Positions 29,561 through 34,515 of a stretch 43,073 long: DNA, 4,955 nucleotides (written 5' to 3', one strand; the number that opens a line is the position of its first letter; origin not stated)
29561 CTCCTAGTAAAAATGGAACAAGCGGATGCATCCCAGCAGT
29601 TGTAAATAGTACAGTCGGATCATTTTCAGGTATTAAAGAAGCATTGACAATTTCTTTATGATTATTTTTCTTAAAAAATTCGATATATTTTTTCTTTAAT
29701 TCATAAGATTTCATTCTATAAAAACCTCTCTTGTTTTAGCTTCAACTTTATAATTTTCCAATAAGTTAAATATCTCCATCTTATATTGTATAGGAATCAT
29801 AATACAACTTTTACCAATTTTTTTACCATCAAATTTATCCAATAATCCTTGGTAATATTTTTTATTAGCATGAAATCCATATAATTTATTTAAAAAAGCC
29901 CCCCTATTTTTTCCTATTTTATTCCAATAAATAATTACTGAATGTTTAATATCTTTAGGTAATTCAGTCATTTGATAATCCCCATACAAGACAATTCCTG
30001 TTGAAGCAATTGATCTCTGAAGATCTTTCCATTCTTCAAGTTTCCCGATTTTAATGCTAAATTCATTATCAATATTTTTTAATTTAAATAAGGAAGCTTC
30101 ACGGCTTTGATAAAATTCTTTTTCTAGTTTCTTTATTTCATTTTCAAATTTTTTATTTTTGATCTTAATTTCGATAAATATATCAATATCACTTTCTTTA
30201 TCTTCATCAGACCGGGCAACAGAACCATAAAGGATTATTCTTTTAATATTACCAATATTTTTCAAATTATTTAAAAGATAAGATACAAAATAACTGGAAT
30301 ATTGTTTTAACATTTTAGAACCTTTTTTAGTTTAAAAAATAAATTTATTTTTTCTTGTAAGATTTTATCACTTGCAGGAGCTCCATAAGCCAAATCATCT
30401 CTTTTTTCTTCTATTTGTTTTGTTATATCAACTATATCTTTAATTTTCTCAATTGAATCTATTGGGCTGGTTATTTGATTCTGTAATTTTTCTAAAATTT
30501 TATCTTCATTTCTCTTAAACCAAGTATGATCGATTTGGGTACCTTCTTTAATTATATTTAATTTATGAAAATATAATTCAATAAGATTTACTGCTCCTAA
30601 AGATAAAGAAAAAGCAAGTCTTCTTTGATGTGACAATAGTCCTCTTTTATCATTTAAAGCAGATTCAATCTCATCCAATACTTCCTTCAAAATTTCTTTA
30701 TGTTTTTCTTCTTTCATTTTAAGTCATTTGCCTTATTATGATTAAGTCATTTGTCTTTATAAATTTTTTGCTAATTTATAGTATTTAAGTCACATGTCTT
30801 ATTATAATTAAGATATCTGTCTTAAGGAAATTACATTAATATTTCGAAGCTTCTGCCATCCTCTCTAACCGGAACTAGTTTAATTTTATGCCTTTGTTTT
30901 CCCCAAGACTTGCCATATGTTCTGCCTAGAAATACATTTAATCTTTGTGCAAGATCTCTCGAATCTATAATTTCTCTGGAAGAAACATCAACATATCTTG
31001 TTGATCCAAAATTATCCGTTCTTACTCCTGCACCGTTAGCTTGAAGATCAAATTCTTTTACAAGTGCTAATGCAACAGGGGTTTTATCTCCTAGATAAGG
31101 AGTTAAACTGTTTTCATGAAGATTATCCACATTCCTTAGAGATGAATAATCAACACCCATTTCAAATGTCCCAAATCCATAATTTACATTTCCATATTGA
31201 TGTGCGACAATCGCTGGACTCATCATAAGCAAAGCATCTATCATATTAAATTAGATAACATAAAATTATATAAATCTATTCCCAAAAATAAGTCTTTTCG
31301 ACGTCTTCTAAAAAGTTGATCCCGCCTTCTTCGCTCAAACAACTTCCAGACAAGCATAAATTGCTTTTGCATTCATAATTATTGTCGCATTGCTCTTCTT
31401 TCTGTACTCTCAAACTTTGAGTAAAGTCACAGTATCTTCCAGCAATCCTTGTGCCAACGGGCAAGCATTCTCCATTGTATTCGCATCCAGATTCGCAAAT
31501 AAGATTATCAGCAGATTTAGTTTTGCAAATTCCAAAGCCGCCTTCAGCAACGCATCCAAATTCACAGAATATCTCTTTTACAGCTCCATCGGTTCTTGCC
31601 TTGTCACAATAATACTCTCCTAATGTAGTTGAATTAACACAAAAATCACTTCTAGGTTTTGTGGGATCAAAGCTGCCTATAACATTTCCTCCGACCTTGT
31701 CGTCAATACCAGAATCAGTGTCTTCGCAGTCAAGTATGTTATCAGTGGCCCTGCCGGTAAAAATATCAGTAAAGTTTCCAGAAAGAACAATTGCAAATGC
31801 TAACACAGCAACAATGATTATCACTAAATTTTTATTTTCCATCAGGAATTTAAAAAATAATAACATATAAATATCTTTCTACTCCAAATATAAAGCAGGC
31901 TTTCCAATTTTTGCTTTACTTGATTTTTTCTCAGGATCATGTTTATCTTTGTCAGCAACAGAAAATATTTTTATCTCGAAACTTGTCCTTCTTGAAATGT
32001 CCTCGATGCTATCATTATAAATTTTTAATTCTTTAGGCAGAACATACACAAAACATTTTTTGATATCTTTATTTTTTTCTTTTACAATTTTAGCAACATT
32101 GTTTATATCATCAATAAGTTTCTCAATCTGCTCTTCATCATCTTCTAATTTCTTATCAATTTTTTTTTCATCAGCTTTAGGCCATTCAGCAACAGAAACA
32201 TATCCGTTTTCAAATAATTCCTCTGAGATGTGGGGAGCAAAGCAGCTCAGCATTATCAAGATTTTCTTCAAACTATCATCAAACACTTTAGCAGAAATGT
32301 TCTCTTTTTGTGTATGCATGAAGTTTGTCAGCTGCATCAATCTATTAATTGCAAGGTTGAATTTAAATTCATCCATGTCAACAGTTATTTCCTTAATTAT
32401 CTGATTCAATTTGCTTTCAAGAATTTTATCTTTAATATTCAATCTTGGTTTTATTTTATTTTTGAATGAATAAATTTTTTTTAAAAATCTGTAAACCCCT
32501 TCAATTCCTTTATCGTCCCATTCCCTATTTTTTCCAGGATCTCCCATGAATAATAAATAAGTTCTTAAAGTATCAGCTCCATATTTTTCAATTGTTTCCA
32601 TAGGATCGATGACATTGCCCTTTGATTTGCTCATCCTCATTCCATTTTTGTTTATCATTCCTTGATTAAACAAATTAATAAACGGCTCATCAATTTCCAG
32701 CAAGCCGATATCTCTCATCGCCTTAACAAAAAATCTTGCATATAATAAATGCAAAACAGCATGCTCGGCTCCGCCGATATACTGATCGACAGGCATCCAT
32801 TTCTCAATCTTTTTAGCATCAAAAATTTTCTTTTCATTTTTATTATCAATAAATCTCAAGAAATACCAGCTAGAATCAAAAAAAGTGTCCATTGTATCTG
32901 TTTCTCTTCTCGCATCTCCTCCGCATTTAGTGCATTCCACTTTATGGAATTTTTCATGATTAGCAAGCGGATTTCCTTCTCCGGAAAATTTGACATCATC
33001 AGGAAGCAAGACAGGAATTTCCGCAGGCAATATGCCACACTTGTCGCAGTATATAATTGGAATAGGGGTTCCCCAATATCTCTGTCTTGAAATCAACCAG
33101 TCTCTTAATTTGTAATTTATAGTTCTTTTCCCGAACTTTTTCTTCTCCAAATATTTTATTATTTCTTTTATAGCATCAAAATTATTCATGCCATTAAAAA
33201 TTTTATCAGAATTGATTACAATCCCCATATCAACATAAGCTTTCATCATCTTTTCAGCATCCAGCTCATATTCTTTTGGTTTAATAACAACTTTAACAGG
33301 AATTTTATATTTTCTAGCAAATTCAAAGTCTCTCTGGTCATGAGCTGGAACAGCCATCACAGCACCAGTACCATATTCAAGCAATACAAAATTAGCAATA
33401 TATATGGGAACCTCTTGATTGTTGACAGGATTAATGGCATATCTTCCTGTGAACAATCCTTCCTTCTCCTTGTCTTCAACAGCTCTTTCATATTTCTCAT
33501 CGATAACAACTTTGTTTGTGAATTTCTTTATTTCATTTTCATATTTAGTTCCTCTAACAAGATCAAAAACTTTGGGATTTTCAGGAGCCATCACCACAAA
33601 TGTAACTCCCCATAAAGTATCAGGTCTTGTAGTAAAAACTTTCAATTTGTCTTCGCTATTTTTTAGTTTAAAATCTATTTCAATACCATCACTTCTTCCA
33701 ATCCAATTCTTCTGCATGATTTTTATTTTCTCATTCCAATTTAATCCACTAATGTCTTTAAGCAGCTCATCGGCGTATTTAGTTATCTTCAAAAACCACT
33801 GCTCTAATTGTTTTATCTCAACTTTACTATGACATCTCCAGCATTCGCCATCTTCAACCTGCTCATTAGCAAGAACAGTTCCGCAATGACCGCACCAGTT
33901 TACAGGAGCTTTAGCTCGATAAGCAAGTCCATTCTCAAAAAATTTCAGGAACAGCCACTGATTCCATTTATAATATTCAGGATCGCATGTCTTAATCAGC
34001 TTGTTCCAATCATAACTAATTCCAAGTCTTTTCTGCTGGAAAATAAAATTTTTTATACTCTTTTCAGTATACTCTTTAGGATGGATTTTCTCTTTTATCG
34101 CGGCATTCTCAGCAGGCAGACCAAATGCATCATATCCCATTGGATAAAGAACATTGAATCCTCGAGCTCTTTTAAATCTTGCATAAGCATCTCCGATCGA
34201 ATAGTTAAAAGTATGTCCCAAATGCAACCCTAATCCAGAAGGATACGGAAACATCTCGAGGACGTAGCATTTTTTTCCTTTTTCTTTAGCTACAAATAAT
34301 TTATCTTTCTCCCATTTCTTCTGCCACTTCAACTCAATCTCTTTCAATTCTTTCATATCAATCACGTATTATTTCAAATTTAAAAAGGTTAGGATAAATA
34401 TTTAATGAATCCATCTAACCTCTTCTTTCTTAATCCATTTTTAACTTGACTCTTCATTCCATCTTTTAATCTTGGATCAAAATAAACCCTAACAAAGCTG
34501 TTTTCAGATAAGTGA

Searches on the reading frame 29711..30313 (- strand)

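Call 11: search_protein_families(library=pfam, proteins=[window:29711-30313:-], max_evalue=0.001)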
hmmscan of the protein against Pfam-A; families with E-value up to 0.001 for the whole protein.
window:29711-30313:- (200 aa): 2 families
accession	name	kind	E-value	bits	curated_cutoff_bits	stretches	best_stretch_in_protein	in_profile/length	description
PF18765.7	Polbeta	-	3.1e-09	37.3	26.9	1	17-111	7-89/93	Polymerase beta, Nucleotidyltransferase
PF01909.29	NTP_transf_2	-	9.6e-09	36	21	1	13-66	4-58/93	Nucleotidyltransferase domain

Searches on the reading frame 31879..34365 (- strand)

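Call 11: search_protein_families(library=pfam, proteins=[window:31879-34365:-], max_evalue=0.001)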
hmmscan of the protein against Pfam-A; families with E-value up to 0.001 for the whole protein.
window:31879-34365:- (828 aa): 6 families
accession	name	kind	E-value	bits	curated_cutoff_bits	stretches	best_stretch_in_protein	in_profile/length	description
PF13603.12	tRNA-synt_1_2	-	2.7e-72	242.6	25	1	219-407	1-185/185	Leucyl-tRNA synthetase, editing domain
PF00133.28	tRNA-synt_1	-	8.3e-56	189.9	22.7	2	13-215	1-217/414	tRNA synthetases class I (I, L, M and V)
PF09334.17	tRNA-synt_1g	-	4.1e-34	118.4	20.1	3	38-181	6-145/391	tRNA synthetases class I (M)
PF08264.19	Anticodon_1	-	4.5e-20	72.5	25.1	1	646-765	1-136/148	Anticodon-binding domain of tRNA ligase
PF01406.26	tRNA-synt_1e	-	8.5e-05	22.5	27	0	559-605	234-281/301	tRNA synthetases class I (C) catalytic domain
PF01921.24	tRNA-synt_1f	-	0.00027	20.4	27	0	572-623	277-327/360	tRNA synthetases class I (K)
